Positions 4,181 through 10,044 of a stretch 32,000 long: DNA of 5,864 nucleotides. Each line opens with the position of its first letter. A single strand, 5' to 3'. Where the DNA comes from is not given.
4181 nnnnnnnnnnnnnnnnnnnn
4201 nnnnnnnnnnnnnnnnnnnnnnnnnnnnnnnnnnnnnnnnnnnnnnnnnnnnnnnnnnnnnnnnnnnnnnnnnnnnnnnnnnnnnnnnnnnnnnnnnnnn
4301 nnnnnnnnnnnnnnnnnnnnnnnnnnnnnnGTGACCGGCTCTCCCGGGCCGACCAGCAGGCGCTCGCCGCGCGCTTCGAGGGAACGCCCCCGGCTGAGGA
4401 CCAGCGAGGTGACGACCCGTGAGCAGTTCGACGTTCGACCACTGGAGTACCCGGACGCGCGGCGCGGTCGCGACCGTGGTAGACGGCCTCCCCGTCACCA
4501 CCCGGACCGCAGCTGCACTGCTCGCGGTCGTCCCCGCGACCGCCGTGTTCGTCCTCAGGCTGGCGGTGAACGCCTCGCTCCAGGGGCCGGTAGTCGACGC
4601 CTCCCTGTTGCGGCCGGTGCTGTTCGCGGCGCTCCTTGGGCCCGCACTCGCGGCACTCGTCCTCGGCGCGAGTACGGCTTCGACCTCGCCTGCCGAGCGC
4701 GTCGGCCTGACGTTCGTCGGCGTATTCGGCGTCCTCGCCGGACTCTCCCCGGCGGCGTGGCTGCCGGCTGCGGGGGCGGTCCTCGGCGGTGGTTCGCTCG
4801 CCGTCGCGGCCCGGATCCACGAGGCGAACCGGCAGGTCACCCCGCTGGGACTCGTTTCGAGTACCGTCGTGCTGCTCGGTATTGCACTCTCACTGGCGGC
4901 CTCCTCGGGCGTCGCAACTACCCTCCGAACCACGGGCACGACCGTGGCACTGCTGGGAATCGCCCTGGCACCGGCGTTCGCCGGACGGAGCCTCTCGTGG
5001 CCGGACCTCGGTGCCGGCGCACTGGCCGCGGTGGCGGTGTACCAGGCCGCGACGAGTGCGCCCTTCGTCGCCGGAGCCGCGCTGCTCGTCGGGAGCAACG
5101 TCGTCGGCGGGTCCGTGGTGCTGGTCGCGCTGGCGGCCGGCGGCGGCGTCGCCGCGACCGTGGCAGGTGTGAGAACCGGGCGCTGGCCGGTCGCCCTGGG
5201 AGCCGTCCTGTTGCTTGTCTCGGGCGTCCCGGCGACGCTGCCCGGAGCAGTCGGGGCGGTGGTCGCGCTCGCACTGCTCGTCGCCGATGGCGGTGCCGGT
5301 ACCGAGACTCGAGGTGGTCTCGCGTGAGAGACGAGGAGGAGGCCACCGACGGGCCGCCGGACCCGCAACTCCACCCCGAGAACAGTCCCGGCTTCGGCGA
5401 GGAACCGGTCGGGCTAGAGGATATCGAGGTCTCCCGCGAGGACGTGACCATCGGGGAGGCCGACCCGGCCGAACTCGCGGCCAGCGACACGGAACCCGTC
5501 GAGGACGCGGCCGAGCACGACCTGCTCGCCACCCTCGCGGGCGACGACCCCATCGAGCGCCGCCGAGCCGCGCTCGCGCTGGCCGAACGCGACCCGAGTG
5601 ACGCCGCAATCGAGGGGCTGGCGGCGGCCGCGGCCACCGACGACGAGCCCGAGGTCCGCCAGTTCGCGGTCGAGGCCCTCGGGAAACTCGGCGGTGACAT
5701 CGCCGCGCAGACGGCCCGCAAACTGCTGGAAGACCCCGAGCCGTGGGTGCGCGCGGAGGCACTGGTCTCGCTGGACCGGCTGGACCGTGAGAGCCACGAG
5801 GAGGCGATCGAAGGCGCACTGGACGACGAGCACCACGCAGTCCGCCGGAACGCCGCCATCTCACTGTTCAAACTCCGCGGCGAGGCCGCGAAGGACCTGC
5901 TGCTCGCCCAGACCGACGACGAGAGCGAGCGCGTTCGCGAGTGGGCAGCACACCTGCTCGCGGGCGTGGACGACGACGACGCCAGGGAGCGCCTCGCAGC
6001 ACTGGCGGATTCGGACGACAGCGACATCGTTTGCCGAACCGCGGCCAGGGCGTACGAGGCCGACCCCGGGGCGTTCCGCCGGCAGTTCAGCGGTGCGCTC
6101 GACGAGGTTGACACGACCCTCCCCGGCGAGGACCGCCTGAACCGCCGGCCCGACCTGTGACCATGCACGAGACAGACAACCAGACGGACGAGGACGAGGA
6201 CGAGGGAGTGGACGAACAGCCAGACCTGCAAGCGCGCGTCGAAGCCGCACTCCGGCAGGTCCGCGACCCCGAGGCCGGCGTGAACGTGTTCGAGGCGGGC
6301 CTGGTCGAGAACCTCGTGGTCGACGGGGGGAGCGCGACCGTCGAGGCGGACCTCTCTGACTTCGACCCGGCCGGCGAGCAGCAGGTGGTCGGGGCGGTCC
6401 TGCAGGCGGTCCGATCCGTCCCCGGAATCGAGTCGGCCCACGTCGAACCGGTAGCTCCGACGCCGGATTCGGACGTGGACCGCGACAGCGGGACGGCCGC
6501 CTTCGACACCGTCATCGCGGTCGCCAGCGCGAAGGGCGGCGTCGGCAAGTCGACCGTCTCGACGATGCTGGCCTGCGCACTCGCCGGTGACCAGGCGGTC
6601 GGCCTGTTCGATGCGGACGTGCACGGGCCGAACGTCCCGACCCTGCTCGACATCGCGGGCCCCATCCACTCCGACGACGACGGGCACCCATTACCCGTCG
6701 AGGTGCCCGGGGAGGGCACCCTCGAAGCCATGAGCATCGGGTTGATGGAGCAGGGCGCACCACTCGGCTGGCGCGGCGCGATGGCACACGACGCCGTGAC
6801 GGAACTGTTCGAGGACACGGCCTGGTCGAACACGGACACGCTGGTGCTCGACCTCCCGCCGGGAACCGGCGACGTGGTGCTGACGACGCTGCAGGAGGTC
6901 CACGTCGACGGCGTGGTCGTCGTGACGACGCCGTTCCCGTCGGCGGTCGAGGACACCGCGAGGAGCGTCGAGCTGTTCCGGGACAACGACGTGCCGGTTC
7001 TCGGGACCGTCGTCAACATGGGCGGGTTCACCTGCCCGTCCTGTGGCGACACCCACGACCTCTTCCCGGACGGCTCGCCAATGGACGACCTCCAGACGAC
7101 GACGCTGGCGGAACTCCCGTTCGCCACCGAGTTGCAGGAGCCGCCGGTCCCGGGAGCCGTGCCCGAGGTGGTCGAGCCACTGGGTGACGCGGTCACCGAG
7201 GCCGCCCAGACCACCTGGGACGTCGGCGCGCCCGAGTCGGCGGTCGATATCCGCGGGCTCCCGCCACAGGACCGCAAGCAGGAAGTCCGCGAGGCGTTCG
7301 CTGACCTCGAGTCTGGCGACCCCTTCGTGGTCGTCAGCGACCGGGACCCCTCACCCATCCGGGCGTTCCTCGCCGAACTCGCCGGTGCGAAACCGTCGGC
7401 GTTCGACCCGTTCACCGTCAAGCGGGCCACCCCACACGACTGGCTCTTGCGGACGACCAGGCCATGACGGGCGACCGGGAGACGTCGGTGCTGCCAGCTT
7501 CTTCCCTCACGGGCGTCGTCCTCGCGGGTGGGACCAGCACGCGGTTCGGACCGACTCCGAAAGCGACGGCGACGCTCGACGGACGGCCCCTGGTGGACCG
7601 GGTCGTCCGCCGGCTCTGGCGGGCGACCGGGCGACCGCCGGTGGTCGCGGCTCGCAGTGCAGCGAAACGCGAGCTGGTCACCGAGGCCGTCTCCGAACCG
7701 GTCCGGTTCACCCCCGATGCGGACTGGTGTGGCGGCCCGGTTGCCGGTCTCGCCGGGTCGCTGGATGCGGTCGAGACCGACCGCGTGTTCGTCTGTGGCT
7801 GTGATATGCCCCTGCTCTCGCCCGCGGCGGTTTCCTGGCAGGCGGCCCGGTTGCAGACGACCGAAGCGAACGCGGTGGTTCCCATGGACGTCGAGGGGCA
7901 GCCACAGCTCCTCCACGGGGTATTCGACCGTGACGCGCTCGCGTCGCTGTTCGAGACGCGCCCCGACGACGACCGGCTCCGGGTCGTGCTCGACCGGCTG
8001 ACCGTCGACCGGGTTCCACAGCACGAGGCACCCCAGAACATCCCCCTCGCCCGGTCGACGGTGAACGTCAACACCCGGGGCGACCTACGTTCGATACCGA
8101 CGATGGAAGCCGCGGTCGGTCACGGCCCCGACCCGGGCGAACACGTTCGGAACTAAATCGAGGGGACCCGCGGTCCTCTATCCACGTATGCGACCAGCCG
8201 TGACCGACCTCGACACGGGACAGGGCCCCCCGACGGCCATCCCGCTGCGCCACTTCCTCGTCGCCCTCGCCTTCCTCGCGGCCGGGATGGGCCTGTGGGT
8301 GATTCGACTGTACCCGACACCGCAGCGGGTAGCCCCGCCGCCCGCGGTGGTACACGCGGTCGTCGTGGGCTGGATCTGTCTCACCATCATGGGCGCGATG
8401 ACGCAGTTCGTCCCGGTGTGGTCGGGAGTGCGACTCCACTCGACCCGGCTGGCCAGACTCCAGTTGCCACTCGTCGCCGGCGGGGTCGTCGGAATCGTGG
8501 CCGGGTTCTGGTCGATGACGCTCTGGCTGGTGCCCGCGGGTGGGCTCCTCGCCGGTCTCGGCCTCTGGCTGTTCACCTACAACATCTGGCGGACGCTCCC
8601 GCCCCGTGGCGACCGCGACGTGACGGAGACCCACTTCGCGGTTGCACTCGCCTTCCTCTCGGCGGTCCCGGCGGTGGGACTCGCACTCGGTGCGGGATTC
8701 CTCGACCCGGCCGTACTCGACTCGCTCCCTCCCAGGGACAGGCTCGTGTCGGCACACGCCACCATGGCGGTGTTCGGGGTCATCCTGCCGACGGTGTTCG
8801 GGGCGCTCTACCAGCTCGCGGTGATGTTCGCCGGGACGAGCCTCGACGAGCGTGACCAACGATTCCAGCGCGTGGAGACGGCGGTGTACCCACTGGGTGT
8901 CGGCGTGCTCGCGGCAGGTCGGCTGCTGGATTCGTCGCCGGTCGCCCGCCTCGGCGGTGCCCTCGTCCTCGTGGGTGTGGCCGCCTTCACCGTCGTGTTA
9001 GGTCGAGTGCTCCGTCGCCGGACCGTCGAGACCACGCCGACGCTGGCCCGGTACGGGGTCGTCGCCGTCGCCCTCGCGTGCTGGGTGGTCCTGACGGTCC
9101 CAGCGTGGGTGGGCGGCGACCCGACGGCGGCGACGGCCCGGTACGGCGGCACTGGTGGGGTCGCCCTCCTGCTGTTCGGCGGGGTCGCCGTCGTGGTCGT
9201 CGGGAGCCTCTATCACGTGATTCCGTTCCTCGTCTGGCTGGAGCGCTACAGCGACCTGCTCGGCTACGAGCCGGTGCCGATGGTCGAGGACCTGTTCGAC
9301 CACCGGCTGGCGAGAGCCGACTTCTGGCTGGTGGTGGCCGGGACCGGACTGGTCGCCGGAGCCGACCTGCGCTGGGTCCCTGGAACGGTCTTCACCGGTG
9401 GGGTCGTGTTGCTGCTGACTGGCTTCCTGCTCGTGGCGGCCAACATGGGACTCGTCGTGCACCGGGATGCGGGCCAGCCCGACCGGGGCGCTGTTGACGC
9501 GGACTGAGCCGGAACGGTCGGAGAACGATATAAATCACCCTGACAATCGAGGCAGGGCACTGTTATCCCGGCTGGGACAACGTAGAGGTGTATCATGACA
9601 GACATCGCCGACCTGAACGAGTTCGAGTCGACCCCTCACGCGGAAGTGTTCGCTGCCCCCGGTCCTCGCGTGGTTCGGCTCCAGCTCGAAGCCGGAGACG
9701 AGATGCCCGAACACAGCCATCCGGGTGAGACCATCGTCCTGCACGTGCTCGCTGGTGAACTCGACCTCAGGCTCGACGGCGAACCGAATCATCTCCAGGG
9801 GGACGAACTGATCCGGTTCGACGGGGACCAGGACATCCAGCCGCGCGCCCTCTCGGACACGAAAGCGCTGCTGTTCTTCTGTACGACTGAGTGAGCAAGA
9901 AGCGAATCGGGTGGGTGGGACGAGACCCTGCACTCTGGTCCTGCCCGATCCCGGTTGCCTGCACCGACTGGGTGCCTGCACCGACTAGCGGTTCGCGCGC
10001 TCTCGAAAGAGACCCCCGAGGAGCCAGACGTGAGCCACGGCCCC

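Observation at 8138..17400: Nine copies of the palindrome CGAAC-RY-GTTCG define a compact regulon with exact 44.5-nt phasing to start codons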

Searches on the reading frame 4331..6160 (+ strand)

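Call 13: search_protein_families(library=pfam, proteins=[window:4331-6160:+], max_evalue=0.01)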
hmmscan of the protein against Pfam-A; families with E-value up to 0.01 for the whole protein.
window:4331-6160:+ (609 aa): 5 families
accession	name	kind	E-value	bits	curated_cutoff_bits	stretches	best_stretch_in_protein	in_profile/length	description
PF13646.12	HEAT_2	-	4.4e-28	97.8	27.7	3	398-481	4-87/88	HEAT repeats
PF02985.28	HEAT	-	7.5e-10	38.6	23.5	0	434-453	8-27/31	HEAT repeat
PF12717.13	Cnd1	-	0.00036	21.1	26.4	0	490-519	23-49/162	non-SMC mitotic condensation complex subunit 1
PF01602.26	Adaptin_N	-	0.00045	19.4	37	0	436-515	89-178/524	Adaptin N terminal region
PF01347.28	Vitellogenin_N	-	0.0058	15.7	24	1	428-535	465-581/590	Lipoprotein amino terminal region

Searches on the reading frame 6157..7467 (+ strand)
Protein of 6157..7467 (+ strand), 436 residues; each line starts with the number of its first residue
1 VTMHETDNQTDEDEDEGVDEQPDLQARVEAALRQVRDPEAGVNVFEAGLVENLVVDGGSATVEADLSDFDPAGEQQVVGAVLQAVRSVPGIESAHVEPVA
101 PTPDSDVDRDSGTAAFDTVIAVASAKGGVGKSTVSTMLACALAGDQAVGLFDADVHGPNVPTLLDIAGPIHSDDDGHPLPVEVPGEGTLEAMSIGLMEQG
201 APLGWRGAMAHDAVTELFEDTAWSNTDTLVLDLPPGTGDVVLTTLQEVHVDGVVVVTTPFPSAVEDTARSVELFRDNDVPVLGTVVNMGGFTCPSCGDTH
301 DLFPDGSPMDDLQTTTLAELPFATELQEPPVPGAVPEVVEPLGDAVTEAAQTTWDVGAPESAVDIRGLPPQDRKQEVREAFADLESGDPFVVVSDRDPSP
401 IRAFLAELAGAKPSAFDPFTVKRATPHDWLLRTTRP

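Call 13: search_protein_families(library=pfam, proteins=[window:6157-7467:+], max_evalue=0.01)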
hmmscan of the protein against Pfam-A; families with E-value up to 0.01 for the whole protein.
window:6157-7467:+ (436 aa): 8 families
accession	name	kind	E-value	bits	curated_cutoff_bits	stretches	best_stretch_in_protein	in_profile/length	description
PF10609.15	ParA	-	5.5e-62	209.8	27.1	1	118-328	4-217/246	NUBPL iron-transfer P-loop NTPase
PF10006.14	DUF2249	-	3.1e-13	49.8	29.5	1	363-435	2-70/70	Uncharacterized conserved protein (DUF2249)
PF01883.24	FeS_assembly_P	-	1e-10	42.1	23.5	1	26-96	2-71/73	Iron-sulfur cluster assembly protein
PF01656.29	CbiA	-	1.9e-10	41.2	25.4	1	120-263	1-54/125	CobQ/CobB/MinD/ParA nucleotide binding domain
PF13614.12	AAA_31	-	2.8e-06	27.8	27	1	118-154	2-39/177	AAA domain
PF13500.12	AAA_26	-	0.00055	20.3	27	0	253-288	131-166/198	AAA domain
PF07015.17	VirC1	-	0.0044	16.8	24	1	119-157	3-42/231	VirC1 protein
PF13481.12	AAA_25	-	0.0068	16.5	27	0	121-149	36-65/195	AAA domain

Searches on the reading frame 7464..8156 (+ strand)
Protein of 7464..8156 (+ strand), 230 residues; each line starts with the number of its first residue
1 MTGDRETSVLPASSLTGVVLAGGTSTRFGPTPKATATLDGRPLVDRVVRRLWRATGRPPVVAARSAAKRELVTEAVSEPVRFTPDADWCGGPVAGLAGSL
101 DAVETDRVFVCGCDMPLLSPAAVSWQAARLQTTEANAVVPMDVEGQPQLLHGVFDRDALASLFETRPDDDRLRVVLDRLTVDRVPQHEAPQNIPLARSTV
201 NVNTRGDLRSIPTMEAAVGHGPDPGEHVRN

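Call 12: search_protein_families(library=pfam, proteins=[window:7464-8156:+], max_evalue=0.01)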
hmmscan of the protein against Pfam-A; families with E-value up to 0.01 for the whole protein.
window:7464-8156:+ (230 aa): 1 family
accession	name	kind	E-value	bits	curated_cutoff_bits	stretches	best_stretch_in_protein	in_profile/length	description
PF12804.13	NTP_transf_3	-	2e-30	106.5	27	1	17-179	1-157/160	MobA-like NTP transferase domain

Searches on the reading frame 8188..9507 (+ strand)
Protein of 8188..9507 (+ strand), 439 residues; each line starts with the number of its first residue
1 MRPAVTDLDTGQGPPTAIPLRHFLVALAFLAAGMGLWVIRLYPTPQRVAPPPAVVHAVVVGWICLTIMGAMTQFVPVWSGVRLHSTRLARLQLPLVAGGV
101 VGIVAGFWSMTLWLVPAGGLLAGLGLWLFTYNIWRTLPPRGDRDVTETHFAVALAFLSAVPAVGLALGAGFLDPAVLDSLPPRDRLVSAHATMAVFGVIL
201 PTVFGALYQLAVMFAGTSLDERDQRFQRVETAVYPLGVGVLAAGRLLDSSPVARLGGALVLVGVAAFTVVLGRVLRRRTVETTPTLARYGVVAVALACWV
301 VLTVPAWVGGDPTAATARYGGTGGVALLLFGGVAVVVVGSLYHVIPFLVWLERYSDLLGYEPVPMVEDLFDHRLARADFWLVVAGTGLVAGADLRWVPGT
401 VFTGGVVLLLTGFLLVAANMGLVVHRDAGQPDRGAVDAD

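Call 12: search_protein_families(library=pfam, proteins=[window:8188-9507:+], max_evalue=0.01)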
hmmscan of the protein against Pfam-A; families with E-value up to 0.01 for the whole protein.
window:8188-9507:+ (439 aa): 0 families

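Call 15: search_protein_families(library=ncbifam, proteins=[window:8188-9507:+], max_evalue=0.01)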
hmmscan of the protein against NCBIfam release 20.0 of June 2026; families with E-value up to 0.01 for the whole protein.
window:8188-9507:+ (439 aa): 0 families

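Call 47: search_protein_families(library=pfam, proteins=[window:8188-9507:+], max_evalue=10)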
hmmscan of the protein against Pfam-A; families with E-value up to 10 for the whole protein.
window:8188-9507:+ (439 aa): 1 family
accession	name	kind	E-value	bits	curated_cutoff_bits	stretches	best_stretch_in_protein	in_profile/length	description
PF17319.7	DUF5362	-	0.71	10.2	25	1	57-84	15-43/94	Family of unknown function (DUF5362)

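Call 50: find_homologous_proteins(query=window:8188-9507:+, max_evalue=0.00001)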
Query window:8188-9507:+ (439 aa): 758 proteins with E <= 0.00001 among 8000 candidates; the best 120 are listed.
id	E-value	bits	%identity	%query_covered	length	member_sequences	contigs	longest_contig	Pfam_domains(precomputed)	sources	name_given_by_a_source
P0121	3.0e-280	948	100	100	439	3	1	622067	-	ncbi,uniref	ncbi:hypothetical protein [Haloarchaeobius sp. DYHT-AS-18]|uniref:hypothetical protein n=1 Tax=Haloa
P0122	1.1e-176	606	70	98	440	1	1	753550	PF00115.26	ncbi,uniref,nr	ncbi:hypothetical protein [Haloarchaeobius amylolyticus]|uniref:hypothetical protein n=1 Tax=Haloarc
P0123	3.1e-111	391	54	97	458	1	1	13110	PF00115.26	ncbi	ncbi:MAG: hypothetical protein ABEJ26_13140 [Halosimplex sp.]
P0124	3.8e-111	390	53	96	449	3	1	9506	PF00115.26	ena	-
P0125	5.1e-111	390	52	96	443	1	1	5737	-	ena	-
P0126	3.4e-110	387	50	98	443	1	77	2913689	-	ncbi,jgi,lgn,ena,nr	ncbi:hypothetical protein Halar_1536 [halophilic archaeon DL31]|jgi:hypothetical protein|nr:hypothet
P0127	1.3e-109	385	55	97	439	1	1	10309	-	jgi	-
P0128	1.4e-109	385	50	96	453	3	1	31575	PF00115.26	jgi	-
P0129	7.6e-109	383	52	99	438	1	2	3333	PF00115.26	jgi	jgi:hypothetical protein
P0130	8.4e-109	382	51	97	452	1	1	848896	PF00115.26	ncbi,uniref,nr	ncbi:hypothetical protein [Halorientalis salina]|uniref:hypothetical protein n=1 Tax=Halorientalis s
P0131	9.8e-109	382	53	97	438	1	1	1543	PF00115.26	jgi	jgi:hypothetical protein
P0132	1.2e-108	382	52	97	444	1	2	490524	PF00115.26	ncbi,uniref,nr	ncbi:hypothetical protein [Halolamina salifodinae]|uniref:Cbb3-type cytochrome oxidase subunit 1 n=1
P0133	1.3e-108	382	53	97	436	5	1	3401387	PF00115.26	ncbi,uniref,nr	ncbi:heme-copper oxidase family protein [Haloplanus rubicundus]|uniref:Cbb3-type cytochrome c oxidas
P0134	1.9e-108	381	52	97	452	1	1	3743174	PF00115.26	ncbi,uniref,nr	ncbi:hypothetical protein [Halorarius halobius]|uniref:hypothetical protein n=1 Tax=Halorarius halob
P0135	4.5e-108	380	52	99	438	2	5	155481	-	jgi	-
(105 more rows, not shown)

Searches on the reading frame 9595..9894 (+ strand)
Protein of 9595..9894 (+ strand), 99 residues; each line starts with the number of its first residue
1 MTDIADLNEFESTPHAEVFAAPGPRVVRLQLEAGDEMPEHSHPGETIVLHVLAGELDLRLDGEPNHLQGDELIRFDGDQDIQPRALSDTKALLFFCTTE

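Call 12: search_protein_families(library=pfam, proteins=[window:9595-9894:+], max_evalue=0.01)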
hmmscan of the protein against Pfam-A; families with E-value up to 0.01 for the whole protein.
window:9595-9894:+ (99 aa): 1 family
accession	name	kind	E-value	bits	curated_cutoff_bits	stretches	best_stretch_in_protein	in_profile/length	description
PF07883.17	Cupin_2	-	1.3e-09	38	27.2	1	29-93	3-66/70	Cupin domain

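Call 15: search_protein_families(library=ncbifam, proteins=[window:9595-9894:+], max_evalue=0.01)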
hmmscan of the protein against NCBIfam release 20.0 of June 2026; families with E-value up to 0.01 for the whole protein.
window:9595-9894:+ (99 aa): 2 families
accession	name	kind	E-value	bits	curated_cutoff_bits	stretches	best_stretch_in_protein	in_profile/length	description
TIGR02451.1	anti_sig_ChrR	subfamily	0.0019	18.1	124.5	1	24-92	128-191/216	ChrR family anti-sigma-E factor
NF051881.1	StressantisigmaChrR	equivalog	0.0074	15.9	300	1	24-92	121-184/209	cadmium/peroxide/UV radiation responsive anti-sigma factor ChrR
